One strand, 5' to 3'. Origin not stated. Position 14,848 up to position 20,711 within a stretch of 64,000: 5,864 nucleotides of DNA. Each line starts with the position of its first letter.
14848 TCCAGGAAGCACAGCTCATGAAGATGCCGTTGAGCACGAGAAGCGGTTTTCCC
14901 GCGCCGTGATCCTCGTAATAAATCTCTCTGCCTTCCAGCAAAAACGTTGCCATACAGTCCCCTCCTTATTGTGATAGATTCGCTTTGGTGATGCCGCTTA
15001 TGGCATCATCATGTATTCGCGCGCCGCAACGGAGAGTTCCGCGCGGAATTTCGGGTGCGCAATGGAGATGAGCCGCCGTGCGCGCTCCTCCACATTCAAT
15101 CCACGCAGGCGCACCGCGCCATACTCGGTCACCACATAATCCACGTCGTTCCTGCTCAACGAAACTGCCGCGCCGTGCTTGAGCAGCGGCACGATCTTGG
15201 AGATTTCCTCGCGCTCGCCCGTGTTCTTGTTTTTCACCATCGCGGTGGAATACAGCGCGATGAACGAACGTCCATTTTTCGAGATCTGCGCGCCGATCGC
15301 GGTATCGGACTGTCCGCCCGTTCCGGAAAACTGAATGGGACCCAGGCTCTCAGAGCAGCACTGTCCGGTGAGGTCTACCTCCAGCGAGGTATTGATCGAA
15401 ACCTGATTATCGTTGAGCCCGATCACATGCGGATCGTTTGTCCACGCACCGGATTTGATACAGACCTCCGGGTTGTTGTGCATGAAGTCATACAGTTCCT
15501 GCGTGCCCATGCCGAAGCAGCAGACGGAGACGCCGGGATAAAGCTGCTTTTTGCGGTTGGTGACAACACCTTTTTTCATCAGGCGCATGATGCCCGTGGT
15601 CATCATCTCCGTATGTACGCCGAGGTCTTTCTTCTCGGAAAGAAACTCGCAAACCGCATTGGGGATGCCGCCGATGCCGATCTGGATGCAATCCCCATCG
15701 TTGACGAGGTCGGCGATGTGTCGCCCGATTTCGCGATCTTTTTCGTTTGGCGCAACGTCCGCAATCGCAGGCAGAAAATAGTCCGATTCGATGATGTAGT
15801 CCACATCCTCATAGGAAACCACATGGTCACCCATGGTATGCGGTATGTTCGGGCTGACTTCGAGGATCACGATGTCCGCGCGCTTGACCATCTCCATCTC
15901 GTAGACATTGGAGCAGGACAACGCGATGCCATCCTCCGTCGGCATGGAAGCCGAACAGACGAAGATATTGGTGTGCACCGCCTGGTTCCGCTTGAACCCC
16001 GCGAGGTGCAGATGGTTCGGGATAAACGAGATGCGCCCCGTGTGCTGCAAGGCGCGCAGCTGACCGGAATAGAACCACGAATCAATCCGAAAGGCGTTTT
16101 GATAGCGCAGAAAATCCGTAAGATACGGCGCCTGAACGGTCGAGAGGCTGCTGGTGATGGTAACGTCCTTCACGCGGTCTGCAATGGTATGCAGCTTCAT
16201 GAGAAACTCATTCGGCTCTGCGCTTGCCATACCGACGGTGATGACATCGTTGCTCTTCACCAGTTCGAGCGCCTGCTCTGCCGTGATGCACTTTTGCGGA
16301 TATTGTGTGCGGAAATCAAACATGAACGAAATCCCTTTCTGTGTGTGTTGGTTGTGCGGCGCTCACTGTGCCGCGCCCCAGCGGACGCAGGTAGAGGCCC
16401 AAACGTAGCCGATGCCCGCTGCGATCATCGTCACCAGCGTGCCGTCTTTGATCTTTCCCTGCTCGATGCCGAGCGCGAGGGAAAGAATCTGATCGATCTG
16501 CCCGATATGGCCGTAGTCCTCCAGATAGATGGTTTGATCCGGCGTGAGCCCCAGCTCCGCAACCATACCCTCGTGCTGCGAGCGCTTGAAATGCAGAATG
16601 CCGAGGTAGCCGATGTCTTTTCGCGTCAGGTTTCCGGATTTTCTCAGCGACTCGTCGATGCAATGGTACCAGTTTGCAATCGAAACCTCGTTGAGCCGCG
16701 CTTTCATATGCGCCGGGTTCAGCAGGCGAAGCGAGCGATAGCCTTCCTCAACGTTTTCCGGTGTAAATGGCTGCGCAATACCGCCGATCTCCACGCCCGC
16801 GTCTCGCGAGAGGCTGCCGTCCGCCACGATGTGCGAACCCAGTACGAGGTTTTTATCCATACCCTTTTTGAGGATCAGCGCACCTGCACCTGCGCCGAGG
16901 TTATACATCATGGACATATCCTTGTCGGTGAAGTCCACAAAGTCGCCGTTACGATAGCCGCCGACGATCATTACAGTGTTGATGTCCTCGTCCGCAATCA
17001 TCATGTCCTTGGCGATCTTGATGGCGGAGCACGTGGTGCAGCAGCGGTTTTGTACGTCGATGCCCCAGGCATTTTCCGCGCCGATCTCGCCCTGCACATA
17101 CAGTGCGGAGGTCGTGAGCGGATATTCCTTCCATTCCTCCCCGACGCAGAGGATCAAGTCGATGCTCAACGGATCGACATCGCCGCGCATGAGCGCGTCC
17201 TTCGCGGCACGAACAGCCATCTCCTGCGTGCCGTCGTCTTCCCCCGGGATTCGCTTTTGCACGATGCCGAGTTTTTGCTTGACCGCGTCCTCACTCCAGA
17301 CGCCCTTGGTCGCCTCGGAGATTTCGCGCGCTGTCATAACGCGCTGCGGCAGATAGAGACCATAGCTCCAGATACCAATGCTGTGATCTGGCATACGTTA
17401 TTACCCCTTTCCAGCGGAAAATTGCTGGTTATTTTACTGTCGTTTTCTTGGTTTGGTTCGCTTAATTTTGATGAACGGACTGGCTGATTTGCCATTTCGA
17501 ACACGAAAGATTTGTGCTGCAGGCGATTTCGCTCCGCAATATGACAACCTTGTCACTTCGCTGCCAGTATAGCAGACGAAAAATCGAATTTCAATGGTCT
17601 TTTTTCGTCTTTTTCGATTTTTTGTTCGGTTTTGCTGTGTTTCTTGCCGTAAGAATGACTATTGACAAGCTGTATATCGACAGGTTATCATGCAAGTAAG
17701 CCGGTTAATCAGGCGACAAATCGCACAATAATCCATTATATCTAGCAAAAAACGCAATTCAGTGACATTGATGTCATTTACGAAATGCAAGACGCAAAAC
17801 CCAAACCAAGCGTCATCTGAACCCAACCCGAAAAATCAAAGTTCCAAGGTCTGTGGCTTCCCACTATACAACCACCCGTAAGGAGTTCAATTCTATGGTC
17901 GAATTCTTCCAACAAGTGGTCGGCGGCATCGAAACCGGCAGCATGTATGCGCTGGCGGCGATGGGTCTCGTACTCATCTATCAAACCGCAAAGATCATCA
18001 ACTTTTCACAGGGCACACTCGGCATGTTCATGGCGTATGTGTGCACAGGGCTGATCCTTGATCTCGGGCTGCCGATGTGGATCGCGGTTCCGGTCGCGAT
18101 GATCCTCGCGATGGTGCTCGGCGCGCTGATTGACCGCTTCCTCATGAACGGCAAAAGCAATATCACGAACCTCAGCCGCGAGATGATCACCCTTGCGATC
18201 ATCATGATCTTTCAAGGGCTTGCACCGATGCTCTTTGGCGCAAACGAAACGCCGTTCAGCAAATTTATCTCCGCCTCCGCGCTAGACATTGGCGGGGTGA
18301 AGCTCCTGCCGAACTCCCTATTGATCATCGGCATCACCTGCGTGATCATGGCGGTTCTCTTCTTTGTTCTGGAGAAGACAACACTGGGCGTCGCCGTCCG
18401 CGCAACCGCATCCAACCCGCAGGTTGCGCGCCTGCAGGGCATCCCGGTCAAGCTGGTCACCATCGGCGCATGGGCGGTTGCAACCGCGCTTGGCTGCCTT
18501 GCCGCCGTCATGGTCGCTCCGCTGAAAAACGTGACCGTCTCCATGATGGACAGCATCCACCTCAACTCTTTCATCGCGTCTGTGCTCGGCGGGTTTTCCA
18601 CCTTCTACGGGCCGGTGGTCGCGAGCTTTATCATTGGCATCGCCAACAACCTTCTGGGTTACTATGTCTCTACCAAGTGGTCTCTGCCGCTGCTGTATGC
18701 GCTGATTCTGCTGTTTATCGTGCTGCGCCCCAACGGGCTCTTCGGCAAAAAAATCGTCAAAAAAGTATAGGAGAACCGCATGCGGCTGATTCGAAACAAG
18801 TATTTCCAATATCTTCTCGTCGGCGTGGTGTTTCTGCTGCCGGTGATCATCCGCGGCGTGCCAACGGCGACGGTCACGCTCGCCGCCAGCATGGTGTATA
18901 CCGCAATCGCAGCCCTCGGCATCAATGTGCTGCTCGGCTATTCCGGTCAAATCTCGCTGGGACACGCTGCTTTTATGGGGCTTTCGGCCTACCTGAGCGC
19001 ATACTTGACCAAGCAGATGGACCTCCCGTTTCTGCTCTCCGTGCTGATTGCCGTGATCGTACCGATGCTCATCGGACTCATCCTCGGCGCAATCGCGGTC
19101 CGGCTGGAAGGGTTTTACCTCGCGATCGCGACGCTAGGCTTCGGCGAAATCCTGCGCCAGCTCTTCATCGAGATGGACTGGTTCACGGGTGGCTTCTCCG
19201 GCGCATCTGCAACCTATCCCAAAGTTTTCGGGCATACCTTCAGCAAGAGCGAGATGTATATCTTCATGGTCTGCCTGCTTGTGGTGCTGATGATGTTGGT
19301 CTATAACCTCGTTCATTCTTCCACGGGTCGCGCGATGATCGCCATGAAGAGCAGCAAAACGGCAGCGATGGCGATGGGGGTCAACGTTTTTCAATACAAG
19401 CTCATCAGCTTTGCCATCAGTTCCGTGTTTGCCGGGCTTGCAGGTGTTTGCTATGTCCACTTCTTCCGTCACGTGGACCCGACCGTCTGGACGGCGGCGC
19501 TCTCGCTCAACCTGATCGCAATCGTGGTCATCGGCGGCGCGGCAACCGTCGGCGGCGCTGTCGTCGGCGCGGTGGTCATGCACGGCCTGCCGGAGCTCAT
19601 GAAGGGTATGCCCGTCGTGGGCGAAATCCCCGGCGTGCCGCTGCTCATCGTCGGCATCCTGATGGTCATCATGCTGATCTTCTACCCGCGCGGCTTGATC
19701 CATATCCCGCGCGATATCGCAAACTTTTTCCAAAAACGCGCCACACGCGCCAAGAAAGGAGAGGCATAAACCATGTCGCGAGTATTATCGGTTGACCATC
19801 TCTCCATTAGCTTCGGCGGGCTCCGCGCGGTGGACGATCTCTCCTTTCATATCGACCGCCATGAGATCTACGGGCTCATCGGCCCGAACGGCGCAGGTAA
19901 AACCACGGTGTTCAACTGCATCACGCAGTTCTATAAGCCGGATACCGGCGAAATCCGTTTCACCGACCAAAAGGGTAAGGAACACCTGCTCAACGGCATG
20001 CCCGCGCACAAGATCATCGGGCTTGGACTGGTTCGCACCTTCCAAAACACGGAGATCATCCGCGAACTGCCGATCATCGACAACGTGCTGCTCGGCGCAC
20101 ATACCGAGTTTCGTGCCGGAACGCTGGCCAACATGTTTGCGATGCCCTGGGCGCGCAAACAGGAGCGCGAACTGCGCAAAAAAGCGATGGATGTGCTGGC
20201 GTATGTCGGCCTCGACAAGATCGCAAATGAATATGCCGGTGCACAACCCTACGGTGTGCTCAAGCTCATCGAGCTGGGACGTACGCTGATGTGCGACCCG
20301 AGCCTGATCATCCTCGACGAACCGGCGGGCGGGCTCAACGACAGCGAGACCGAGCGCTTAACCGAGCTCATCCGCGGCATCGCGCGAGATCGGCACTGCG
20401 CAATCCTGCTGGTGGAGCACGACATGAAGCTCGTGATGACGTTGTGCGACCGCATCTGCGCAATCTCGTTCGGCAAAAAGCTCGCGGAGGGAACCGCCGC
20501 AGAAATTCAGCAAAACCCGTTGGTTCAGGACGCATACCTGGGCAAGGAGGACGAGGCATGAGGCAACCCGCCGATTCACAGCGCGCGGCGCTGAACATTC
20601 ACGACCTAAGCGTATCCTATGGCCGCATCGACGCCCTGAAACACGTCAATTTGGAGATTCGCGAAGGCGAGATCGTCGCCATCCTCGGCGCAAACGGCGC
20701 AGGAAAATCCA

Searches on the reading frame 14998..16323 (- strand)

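Call 49: search_protein_families(library=pfam, proteins=[window:14998-16323:-], max_evalue=0.0001)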
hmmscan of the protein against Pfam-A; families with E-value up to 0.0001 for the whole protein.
window:14998-16323:- (441 aa): 3 families
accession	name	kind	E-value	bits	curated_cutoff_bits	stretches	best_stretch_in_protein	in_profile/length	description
PF13336.12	AcetylCoA_hyd_C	-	3e-57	193.3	23.7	1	273-432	1-152/154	Acetyl-CoA hydrolase/transferase C-terminal domain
PF02550.21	AcetylCoA_hydro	-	2.7e-07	31.2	24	1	5-186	2-195/198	Acetyl-CoA hydrolase/transferase N-terminal domain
PF00455.28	DeoRC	-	7.1e-06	26.5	31.8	0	197-243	7-53/160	DeoR C terminal sensor domain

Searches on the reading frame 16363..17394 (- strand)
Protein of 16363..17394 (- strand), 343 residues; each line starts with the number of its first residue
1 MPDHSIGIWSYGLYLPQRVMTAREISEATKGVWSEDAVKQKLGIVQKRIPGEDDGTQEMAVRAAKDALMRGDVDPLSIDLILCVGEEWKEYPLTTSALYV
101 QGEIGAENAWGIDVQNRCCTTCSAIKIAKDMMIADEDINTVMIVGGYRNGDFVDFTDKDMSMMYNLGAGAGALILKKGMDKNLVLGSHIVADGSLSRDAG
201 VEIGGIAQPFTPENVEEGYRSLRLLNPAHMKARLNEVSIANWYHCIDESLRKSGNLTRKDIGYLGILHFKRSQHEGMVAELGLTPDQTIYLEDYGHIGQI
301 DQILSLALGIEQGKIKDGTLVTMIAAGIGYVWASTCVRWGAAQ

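Call 49: search_protein_families(library=pfam, proteins=[window:16363-17394:-], max_evalue=0.0001)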
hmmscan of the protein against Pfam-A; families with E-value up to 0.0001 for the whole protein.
window:16363-17394:- (343 aa): 2 families
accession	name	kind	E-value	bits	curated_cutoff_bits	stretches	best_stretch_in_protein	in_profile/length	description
PF08541.16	ACP_syn_III_C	-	3e-16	59.8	26.6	1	255-339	5-90/90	3-Oxoacyl-[acyl-carrier-protein (ACP)] synthase III C terminal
PF08545.16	ACP_syn_III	-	3.2e-13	49.8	24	1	112-193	1-80/80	3-Oxoacyl-[acyl-carrier-protein (ACP)] synthase III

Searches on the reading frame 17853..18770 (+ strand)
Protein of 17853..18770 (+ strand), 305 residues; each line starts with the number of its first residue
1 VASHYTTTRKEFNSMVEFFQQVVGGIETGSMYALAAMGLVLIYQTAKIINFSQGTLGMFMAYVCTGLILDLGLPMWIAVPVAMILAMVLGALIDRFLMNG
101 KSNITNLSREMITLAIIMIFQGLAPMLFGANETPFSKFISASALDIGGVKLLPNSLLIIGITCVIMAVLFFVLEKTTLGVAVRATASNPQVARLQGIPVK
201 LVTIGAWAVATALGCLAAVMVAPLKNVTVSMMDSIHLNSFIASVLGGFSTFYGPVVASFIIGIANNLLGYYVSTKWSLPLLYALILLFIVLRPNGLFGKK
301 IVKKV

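Call 49: search_protein_families(library=pfam, proteins=[window:17853-18770:+], max_evalue=0.0001)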
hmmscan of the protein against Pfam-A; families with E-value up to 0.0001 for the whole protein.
window:17853-18770:+ (305 aa): 1 family
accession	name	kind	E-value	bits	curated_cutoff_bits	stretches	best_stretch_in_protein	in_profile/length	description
PF02653.21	BPD_transp_2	-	1.7e-32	113.1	26.8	1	24-288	4-268/269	Branched-chain amino acid transport system / permease component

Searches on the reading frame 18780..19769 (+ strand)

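Call 50: search_protein_families(library=pfam, proteins=[window:18780-19769:+], max_evalue=0.0001)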
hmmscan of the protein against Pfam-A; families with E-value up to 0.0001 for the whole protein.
window:18780-19769:+ (329 aa): 1 family
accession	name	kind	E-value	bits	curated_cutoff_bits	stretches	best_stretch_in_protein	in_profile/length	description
PF02653.21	BPD_transp_2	-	1.8e-45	155.6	26.8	1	32-299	3-269/269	Branched-chain amino acid transport system / permease component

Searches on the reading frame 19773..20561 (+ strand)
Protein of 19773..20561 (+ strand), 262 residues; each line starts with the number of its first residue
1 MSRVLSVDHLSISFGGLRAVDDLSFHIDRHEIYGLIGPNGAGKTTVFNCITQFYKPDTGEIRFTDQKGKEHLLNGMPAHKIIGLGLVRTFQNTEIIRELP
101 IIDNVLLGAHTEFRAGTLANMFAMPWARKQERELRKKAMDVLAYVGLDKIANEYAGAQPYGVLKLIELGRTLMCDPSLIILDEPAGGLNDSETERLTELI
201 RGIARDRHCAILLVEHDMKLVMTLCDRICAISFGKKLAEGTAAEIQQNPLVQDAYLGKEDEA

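Call 50: search_protein_families(library=pfam, proteins=[window:19773-20561:+], max_evalue=0.0001)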
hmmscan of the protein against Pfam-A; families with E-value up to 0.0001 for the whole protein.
window:19773-20561:+ (262 aa): 4 families
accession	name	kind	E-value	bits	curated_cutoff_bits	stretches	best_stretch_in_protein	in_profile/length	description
PF00005.33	ABC_tran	-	5.7e-22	79.2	25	1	21-185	2-136/137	ABC transporter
PF12399.14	BCA_ABC_TP_C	-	7.7e-11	41.8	25.5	1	235-260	1-26/27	Branched-chain amino acid ATP-binding cassette transporter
PF13304.12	AAA_21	-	1.7e-05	25.5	27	0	32-53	1-22/304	AAA domain, putative AbiEii toxin, Type IV TA system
PF13476.12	AAA_23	-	4.9e-05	24.5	27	1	16-52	6-41/201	AAA domain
